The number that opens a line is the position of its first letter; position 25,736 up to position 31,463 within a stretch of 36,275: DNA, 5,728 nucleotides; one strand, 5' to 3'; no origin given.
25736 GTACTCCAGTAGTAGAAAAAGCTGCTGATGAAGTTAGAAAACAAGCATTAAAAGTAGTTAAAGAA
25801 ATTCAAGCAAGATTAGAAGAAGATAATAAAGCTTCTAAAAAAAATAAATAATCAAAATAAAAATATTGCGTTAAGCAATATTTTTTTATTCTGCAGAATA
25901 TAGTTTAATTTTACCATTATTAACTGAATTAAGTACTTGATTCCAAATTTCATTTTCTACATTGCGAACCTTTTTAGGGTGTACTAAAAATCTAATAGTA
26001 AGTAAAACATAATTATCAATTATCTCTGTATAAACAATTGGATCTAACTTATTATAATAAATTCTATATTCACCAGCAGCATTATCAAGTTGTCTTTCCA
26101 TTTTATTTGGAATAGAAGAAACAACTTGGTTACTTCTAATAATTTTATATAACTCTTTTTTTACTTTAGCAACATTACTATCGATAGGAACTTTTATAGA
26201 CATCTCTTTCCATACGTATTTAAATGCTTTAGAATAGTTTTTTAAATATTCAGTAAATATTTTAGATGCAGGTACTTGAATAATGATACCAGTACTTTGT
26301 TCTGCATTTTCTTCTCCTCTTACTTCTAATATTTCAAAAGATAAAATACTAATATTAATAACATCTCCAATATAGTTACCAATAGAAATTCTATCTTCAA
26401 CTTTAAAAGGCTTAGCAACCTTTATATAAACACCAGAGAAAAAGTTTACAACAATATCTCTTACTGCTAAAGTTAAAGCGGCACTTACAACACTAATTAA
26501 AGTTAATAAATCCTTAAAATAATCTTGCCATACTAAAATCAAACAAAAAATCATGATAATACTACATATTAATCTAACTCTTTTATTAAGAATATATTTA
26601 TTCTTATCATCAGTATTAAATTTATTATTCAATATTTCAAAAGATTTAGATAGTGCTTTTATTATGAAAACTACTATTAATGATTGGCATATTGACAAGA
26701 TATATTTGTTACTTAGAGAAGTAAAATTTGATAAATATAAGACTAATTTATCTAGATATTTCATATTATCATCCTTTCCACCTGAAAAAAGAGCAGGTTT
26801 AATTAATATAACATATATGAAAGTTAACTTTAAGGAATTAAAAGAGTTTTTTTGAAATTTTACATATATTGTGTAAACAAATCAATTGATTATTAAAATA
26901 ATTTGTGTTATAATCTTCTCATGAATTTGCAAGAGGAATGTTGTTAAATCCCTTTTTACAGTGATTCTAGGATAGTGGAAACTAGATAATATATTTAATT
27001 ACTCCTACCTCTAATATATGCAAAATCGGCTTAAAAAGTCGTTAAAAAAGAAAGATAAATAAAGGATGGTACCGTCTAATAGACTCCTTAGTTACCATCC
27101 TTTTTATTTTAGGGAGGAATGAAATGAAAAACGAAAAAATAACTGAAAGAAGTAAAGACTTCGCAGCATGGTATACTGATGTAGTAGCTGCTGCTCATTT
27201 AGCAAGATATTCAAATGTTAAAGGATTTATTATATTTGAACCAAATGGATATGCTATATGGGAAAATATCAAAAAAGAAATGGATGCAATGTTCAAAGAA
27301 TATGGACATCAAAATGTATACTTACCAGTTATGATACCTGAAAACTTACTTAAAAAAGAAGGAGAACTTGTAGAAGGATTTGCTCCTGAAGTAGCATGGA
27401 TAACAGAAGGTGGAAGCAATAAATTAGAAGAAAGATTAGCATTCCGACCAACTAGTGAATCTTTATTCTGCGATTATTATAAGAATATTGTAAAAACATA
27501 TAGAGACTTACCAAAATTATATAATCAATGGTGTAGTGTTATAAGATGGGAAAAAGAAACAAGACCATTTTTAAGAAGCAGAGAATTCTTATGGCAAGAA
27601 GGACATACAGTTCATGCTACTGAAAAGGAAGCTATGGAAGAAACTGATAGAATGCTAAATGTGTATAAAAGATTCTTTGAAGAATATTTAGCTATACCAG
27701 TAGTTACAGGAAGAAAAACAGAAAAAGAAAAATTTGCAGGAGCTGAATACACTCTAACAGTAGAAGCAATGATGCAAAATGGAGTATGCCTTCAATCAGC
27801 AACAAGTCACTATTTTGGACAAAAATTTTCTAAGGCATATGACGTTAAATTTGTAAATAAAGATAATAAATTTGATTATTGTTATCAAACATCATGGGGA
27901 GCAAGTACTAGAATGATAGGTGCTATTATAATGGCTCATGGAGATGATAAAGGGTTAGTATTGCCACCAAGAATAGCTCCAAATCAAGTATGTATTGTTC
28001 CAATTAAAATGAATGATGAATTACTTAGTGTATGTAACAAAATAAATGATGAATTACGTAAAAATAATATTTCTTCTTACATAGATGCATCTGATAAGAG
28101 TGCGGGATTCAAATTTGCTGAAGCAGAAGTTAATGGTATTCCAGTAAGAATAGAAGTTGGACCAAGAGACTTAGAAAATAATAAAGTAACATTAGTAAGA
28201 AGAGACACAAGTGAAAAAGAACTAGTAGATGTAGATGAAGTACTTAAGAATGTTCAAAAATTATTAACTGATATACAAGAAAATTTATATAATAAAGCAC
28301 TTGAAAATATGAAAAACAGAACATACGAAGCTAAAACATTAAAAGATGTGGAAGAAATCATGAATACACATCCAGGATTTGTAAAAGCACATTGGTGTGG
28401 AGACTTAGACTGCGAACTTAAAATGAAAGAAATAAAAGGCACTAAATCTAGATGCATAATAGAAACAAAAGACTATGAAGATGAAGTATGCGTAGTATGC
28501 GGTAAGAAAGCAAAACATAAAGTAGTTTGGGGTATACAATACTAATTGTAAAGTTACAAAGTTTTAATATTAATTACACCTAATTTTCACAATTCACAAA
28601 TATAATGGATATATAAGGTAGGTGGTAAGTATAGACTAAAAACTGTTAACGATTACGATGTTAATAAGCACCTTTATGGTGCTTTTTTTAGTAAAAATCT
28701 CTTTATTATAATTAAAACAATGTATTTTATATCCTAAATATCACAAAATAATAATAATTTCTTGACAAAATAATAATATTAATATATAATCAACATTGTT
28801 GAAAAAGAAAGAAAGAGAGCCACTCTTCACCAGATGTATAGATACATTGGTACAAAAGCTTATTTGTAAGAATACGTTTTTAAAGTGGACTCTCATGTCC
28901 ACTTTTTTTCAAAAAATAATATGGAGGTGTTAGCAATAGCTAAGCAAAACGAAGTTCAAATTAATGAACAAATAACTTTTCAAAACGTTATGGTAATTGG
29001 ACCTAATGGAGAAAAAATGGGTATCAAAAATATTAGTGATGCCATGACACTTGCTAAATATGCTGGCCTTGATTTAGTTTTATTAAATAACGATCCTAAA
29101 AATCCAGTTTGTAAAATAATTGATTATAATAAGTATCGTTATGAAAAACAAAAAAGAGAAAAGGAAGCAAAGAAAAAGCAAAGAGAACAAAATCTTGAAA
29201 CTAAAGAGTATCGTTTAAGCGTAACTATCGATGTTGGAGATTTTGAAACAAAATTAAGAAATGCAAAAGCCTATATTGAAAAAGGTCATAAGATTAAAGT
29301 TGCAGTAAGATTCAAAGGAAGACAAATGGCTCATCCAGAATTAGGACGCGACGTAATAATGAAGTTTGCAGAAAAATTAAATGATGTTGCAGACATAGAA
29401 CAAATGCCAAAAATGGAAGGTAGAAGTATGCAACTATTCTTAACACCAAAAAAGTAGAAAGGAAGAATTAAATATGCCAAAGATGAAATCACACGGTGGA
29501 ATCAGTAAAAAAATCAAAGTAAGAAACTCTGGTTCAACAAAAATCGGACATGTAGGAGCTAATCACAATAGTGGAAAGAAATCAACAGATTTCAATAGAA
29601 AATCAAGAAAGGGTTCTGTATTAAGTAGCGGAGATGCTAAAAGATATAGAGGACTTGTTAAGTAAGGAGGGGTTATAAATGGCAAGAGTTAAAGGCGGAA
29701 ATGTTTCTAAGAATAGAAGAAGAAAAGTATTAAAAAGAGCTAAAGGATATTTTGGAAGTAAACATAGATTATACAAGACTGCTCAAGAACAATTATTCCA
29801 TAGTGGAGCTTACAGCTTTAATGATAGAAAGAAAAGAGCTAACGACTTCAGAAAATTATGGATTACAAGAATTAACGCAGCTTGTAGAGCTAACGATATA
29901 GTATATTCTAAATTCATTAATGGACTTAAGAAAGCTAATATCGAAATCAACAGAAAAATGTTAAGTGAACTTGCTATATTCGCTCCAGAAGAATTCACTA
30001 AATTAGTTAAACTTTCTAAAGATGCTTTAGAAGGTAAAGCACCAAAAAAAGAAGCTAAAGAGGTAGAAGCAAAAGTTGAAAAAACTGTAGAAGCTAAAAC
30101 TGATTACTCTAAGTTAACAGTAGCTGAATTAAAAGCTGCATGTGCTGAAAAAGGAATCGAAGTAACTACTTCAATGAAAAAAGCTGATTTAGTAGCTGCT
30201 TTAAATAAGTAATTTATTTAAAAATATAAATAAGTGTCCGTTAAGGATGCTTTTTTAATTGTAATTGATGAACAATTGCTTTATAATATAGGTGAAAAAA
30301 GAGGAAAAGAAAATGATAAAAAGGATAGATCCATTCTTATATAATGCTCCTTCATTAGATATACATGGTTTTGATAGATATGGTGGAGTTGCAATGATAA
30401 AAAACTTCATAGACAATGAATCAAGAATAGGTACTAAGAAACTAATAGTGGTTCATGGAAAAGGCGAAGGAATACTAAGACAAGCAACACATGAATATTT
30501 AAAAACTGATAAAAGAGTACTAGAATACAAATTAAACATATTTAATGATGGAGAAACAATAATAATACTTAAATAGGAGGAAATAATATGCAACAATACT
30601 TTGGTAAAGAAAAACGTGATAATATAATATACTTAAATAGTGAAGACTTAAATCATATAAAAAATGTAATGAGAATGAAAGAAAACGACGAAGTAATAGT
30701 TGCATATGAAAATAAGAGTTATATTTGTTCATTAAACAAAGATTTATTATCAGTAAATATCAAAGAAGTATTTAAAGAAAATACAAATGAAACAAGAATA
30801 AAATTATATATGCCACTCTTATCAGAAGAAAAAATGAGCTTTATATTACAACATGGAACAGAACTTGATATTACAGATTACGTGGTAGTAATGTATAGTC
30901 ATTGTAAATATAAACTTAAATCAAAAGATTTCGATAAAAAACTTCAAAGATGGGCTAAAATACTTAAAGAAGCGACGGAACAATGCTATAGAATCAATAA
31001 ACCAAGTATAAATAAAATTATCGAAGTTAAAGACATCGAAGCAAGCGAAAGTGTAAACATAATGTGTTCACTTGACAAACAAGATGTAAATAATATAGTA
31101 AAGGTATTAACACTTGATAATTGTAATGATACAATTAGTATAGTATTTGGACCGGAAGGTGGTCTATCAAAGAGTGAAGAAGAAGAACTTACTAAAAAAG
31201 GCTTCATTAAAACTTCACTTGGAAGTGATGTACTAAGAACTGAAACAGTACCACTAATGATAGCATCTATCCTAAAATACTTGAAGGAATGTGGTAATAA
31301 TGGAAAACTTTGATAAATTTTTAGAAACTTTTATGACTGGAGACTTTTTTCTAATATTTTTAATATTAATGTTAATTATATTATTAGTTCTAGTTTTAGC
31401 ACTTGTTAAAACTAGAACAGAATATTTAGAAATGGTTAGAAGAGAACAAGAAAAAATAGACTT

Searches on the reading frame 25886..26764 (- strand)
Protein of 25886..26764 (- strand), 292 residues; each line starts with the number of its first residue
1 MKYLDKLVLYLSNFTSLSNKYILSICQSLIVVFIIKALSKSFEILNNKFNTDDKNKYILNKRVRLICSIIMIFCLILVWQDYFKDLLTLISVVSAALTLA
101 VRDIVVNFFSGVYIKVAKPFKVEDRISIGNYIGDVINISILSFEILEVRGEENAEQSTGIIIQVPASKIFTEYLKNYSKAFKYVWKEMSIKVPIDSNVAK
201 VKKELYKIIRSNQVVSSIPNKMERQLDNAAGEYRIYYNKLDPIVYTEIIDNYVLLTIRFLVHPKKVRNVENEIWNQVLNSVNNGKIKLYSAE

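Call 47: search_protein_families(library=pfam, proteins=[window:25886-26764:-], max_evalue=0.001)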
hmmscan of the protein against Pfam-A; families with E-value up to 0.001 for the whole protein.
window:25886-26764:- (292 aa): 1 family
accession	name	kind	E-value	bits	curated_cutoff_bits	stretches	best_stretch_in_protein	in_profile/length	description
PF00924.24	MS_channel_2nd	-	3.2e-11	43.6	20.2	1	103-179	1-68/68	Mechanosensitive ion channel, beta-domain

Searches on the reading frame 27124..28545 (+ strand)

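Call 47: search_protein_families(library=pfam, proteins=[window:27124-28545:+], max_evalue=0.001)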
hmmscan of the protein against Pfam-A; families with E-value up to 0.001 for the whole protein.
window:27124-28545:+ (473 aa): 3 families
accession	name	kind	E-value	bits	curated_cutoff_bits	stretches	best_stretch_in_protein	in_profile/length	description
PF03129.25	HGTP_anticodon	-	1.4e-24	86.5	21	1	288-379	1-93/94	Anticodon binding domain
PF00587.30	tRNA-synt_2b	-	2e-20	74.1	29.3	1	100-269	6-176/179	tRNA synthetase class II core domain (G, H, P, S and T)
PF09180.16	ProRS-C_1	-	3.3e-17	62.8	31.5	1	407-473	2-71/71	Prolyl-tRNA synthetase, C-terminal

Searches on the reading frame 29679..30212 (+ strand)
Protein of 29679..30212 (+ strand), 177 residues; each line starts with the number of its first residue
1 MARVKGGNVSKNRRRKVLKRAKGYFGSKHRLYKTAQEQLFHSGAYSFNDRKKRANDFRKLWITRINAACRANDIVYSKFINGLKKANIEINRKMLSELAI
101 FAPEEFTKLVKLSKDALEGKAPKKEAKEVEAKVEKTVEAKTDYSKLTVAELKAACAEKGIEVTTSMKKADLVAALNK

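Call 47: search_protein_families(library=pfam, proteins=[window:29679-30212:+], max_evalue=0.001)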
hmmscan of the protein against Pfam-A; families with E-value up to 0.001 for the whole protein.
window:29679-30212:+ (177 aa): 4 families
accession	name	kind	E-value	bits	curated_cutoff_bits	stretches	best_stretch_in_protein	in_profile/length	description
PF00453.23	Ribosomal_L20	-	3.9e-44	149.6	30.8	1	3-109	1-107/107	Ribosomal protein L20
PF12949.13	HeH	-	1.9e-08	34.3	28.9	1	144-177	2-35/35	HeH/LEM domain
PF02037.33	SAP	-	2.1e-07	30.9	23.9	1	142-176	1-33/37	SAP domain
PF07498.18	Rho_N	-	4.3e-05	23.8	24.9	1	145-177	4-36/43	Rho termination factor, N-terminal domain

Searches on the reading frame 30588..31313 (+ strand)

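Call 47: search_protein_families(library=pfam, proteins=[window:30588-31313:+], max_evalue=0.001)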
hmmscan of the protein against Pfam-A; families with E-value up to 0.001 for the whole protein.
window:30588-31313:+ (241 aa): 2 families
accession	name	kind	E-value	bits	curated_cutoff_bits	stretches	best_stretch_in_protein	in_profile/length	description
PF04452.19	Methyltrans_RNA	-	1.1e-35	123.1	23.9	1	67-229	3-164/165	RNA methyltransferase domain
PF20260.4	PUA_4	-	1.2e-07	32.2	23.9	1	16-56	1-45/48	RNA methyltransferase PUA domain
